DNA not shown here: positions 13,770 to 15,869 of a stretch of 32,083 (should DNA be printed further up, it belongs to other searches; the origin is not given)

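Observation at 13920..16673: Unusual fusion: TM anchor + SPFH (HflC-like) domain + NPP-type phosphodiesterase + TPR array in one 917-aa protein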

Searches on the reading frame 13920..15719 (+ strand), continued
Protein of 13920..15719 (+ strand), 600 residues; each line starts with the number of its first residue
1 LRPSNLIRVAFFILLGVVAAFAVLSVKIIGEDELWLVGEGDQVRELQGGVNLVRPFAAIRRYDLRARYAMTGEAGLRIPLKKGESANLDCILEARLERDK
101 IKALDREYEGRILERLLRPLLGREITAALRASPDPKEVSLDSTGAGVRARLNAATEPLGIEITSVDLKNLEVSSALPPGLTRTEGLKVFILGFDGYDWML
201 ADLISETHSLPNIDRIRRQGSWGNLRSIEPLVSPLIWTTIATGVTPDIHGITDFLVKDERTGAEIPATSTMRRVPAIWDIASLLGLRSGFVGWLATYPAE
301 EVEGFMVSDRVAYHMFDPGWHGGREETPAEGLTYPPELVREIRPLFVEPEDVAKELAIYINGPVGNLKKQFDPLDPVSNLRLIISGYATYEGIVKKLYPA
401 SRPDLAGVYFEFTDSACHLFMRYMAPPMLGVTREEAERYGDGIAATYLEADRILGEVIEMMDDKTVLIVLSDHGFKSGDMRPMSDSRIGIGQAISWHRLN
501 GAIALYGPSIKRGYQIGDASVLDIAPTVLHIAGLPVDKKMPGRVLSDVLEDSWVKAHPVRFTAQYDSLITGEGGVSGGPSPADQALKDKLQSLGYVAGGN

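Call 10: search_solved_structures(query=window:13935-15719:+, max_evalue=1, show_alignments=3)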
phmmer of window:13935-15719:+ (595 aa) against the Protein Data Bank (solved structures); distinct sequences matched with E-value up to 1: 18.
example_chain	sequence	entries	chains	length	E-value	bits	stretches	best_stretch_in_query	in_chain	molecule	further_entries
7stt_A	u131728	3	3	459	0.001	20.9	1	191-266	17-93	N-acetylgalactosamine-6-sulfatase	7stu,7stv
1o99_A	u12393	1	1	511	0.13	13.9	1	444-540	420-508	2,3-BISPHOSPHOGLYCERATE-INDEPENDENT PHOSPHOGLYCERATE MUTASE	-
1ejj_A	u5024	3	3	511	0.13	13.9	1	444-540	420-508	PHOSPHOGLYCERATE MUTASE | 2,3-BISPHOSPHOGLYCERATE-INDEPENDENT PHOSPHOGLYCERATE MUTASE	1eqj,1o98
5g2v_A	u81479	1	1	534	0.15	13.7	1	434-548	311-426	N-ACETYLGLUCOSAMINE-6-SULFATASE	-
3t02_A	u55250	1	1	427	0.21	13.2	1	188-274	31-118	phosphonoacetate hydrolase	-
3szy_A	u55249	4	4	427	0.21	13.2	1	188-274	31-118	phosphonoacetate hydrolase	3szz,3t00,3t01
6g5z_A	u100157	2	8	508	0.37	12.4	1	426-536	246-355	Choline-sulfatase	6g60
7pth_A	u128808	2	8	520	0.38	12.3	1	426-536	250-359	Choline sulfatase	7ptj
6fny_A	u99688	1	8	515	0.39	12.3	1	426-536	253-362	Choline-sulfatase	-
6wet_AaA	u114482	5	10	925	0.39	12.3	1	204-290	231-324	Ectonucleotide pyrophosphatase/phosphodiesterase family member 1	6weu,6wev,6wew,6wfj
8ghr_A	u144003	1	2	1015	0.45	12.1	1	204-290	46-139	Ectonucleotide pyrophosphatase/phosphodiesterase family member 1, secreted form, Immunoglo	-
6f30_A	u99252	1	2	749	0.58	11.7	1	188-274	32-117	Ectonucleotide pyrophosphatase/phosphodiesterase family member 3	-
6f2y_A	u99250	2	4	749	0.58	11.7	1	188-274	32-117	Ectonucleotide pyrophosphatase/phosphodiesterase family member 3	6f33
6f2t_A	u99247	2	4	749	0.58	11.7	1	188-274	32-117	Ectonucleotide pyrophosphatase/phosphodiesterase family member 3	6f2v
5gz4_A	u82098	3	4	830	0.61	11.7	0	196-288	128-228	Snake venom phosphodiesterase (PDE) | Venom phosphodiesterase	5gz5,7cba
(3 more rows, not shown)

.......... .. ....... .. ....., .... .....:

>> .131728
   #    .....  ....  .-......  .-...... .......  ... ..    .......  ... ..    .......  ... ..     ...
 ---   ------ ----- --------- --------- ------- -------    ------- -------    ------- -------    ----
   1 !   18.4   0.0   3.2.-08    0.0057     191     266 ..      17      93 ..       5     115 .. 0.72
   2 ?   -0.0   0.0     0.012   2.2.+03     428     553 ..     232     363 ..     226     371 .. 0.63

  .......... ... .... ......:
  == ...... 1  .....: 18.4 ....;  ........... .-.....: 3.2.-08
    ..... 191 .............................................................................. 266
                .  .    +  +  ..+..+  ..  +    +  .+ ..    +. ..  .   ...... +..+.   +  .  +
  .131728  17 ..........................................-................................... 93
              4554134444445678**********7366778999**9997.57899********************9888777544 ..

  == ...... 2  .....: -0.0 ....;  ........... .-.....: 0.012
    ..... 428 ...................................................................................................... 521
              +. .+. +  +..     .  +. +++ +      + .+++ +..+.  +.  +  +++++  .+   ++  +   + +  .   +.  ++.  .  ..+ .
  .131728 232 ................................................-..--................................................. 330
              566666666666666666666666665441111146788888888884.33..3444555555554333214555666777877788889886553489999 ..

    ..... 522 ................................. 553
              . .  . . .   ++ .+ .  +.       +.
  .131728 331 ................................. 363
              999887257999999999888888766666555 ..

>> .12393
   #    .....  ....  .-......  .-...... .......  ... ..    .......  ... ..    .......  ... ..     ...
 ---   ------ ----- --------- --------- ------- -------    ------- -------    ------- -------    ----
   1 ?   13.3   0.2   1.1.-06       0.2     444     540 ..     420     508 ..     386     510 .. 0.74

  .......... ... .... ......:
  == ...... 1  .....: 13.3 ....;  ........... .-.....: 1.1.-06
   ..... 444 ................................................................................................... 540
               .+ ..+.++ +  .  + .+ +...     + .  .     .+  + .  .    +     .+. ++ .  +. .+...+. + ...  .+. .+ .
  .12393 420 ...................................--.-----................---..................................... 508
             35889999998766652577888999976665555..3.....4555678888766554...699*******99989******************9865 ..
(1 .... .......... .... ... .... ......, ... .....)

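Call 13: find_encoding_contigs(protein=P0020, flank=8000, max_places=1)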
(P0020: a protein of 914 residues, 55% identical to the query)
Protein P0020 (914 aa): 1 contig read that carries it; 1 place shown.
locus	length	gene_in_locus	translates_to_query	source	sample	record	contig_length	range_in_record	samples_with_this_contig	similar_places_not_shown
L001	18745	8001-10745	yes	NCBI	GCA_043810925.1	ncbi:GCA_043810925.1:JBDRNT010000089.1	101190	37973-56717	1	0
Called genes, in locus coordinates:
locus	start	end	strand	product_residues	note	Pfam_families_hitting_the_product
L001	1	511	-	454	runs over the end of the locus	PF04055:Radical_SAM, PF13186:SPASM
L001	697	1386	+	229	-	PF00702:Hydrolase, PF12710:HAD, PF13419:HAD_2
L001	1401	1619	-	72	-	-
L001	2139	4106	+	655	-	PF07715:Plug, PF00593:TonB_dep_Rec_b-barrel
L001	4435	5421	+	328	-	PF01073:3Beta_HSD, PF01370:Epimerase, PF02719:Polysacc_synt_2, PF04321:RmlD_sub_bind, PF05368:NmrA (weak), PF13460:NAD_binding_10 (weak), PF16363:GDP_Man_Dehyd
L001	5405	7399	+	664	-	PF01590:GAF, PF13185:GAF_2, PF01590:GAF, PF13185:GAF_2, PF13492:GAF_3, PF00512:HisKA, PF02518:HATPase_c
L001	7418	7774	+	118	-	PF00072:Response_reg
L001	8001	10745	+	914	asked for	PF13176:TPR_7 (faint), PF01663:Phosphodiest, PF14559:TPR_19 (weak), PF00515:TPR_1 (weak), PF13414:TPR_11 (weak), PF13424:TPR_12 (weak), PF13432:TPR_16, PF14559:TPR_19, +15 more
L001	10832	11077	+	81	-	-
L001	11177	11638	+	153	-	PF18921:Cyanophycin_syn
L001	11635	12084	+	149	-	-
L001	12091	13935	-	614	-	PF13424:TPR_12 (weak), PF13431:TPR_17 (faint)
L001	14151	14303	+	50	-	-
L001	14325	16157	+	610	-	PF13522:GATase_6, PF13537:GATase_7, PF01380:SIS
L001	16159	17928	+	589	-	PF02554:CstA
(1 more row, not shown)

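Call 14: find_encoding_contigs(protein=P0035, flank=8000, max_places=1)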
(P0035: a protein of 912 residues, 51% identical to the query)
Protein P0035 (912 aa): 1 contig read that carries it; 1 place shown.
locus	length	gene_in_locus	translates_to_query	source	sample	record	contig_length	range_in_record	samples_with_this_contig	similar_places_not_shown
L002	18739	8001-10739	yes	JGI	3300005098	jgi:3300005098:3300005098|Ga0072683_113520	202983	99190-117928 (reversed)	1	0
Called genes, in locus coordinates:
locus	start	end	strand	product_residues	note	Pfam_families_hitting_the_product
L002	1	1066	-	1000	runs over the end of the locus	PF01564:Spermine_synth, PF00515:TPR_1 (faint), PF07719:TPR_2 (faint), PF23914:TPR_CcmH_CycH, PF13432:TPR_16 (weak), PF14559:TPR_19, PF13432:TPR_16 (weak), PF14559:TPR_19 (weak), +8 more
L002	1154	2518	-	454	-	PF04055:Radical_SAM, PF13186:SPASM (weak)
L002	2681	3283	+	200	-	PF01066:CDP-OH_P_transf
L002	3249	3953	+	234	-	PF00702:Hydrolase, PF12710:HAD, PF13419:HAD_2, PF13242:Hydrolase_like (weak)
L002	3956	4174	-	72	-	-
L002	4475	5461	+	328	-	PF01073:3Beta_HSD, PF01370:Epimerase, PF02719:Polysacc_synt_2, PF04321:RmlD_sub_bind, PF05368:NmrA (faint), PF13460:NAD_binding_10 (faint), PF16363:GDP_Man_Dehyd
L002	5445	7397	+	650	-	PF01590:GAF, PF13185:GAF_2, PF13492:GAF_3 (weak), PF00512:HisKA, PF02518:HATPase_c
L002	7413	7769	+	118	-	PF00072:Response_reg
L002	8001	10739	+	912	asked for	PF01663:Phosphodiest, PF00884:Sulfatase (weak), PF12895:ANAPC3 (weak), PF14559:TPR_19 (weak), PF13432:TPR_16 (weak), PF14559:TPR_19 (weak), PF13414:TPR_11 (weak), PF14559:TPR_19, +22 more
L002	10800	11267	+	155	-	-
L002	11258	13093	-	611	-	PF07719:TPR_2 (faint), PF13431:TPR_17 (faint), PF13432:TPR_16 (faint)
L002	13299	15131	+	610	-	PF13522:GATase_6, PF13537:GATase_7, PF01380:SIS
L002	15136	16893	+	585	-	PF02554:CstA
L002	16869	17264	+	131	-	PF01042:Ribonuc_L-PSP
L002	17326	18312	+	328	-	PF00586:AIRS, PF02769:AIRS_C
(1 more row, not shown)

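Call 15: find_encoding_contigs(protein=P0041, flank=8000, max_places=1)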
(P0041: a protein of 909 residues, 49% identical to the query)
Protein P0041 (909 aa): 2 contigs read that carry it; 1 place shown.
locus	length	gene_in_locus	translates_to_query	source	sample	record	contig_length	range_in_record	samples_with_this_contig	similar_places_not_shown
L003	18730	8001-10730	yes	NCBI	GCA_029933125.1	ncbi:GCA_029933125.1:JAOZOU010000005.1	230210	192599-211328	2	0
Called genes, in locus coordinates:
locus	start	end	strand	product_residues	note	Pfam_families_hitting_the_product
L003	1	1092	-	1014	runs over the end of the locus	PF01564:Spermine_synth, PF20308:TPR-S (faint), PF13424:TPR_12 (faint), PF25062:ARM_TT21_N (faint), PF12895:ANAPC3 (faint), PF14559:TPR_19 (weak), PF13432:TPR_16 (weak), PF23914:TPR_CcmH_CycH (weak), +10 more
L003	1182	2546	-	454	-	PF04055:Radical_SAM, PF13186:SPASM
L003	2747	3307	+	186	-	PF01066:CDP-OH_P_transf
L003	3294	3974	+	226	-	PF00702:Hydrolase, PF12710:HAD, PF13419:HAD_2, PF13242:Hydrolase_like (faint)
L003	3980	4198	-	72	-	-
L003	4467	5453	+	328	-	PF01073:3Beta_HSD, PF01370:Epimerase, PF02719:Polysacc_synt_2, PF04321:RmlD_sub_bind, PF05368:NmrA (weak), PF16363:GDP_Man_Dehyd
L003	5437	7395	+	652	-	PF13185:GAF_2, PF01590:GAF, PF13492:GAF_3 (faint), PF13185:GAF_2 (weak), PF00512:HisKA, PF02518:HATPase_c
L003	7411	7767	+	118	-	PF00072:Response_reg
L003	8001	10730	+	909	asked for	PF01663:Phosphodiest, PF13429:TPR_15 (faint), PF00515:TPR_1 (faint), PF03704:BTAD (faint), PF13432:TPR_16 (weak), PF13414:TPR_11 (weak), PF13424:TPR_12 (weak), PF14559:TPR_19, +20 more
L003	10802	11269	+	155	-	-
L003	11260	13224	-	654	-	PF13431:TPR_17 (faint)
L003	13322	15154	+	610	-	PF13522:GATase_6, PF13537:GATase_7, PF01380:SIS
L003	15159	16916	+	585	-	PF02554:CstA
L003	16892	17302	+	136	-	PF01042:Ribonuc_L-PSP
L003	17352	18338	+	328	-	PF00586:AIRS, PF02769:AIRS_C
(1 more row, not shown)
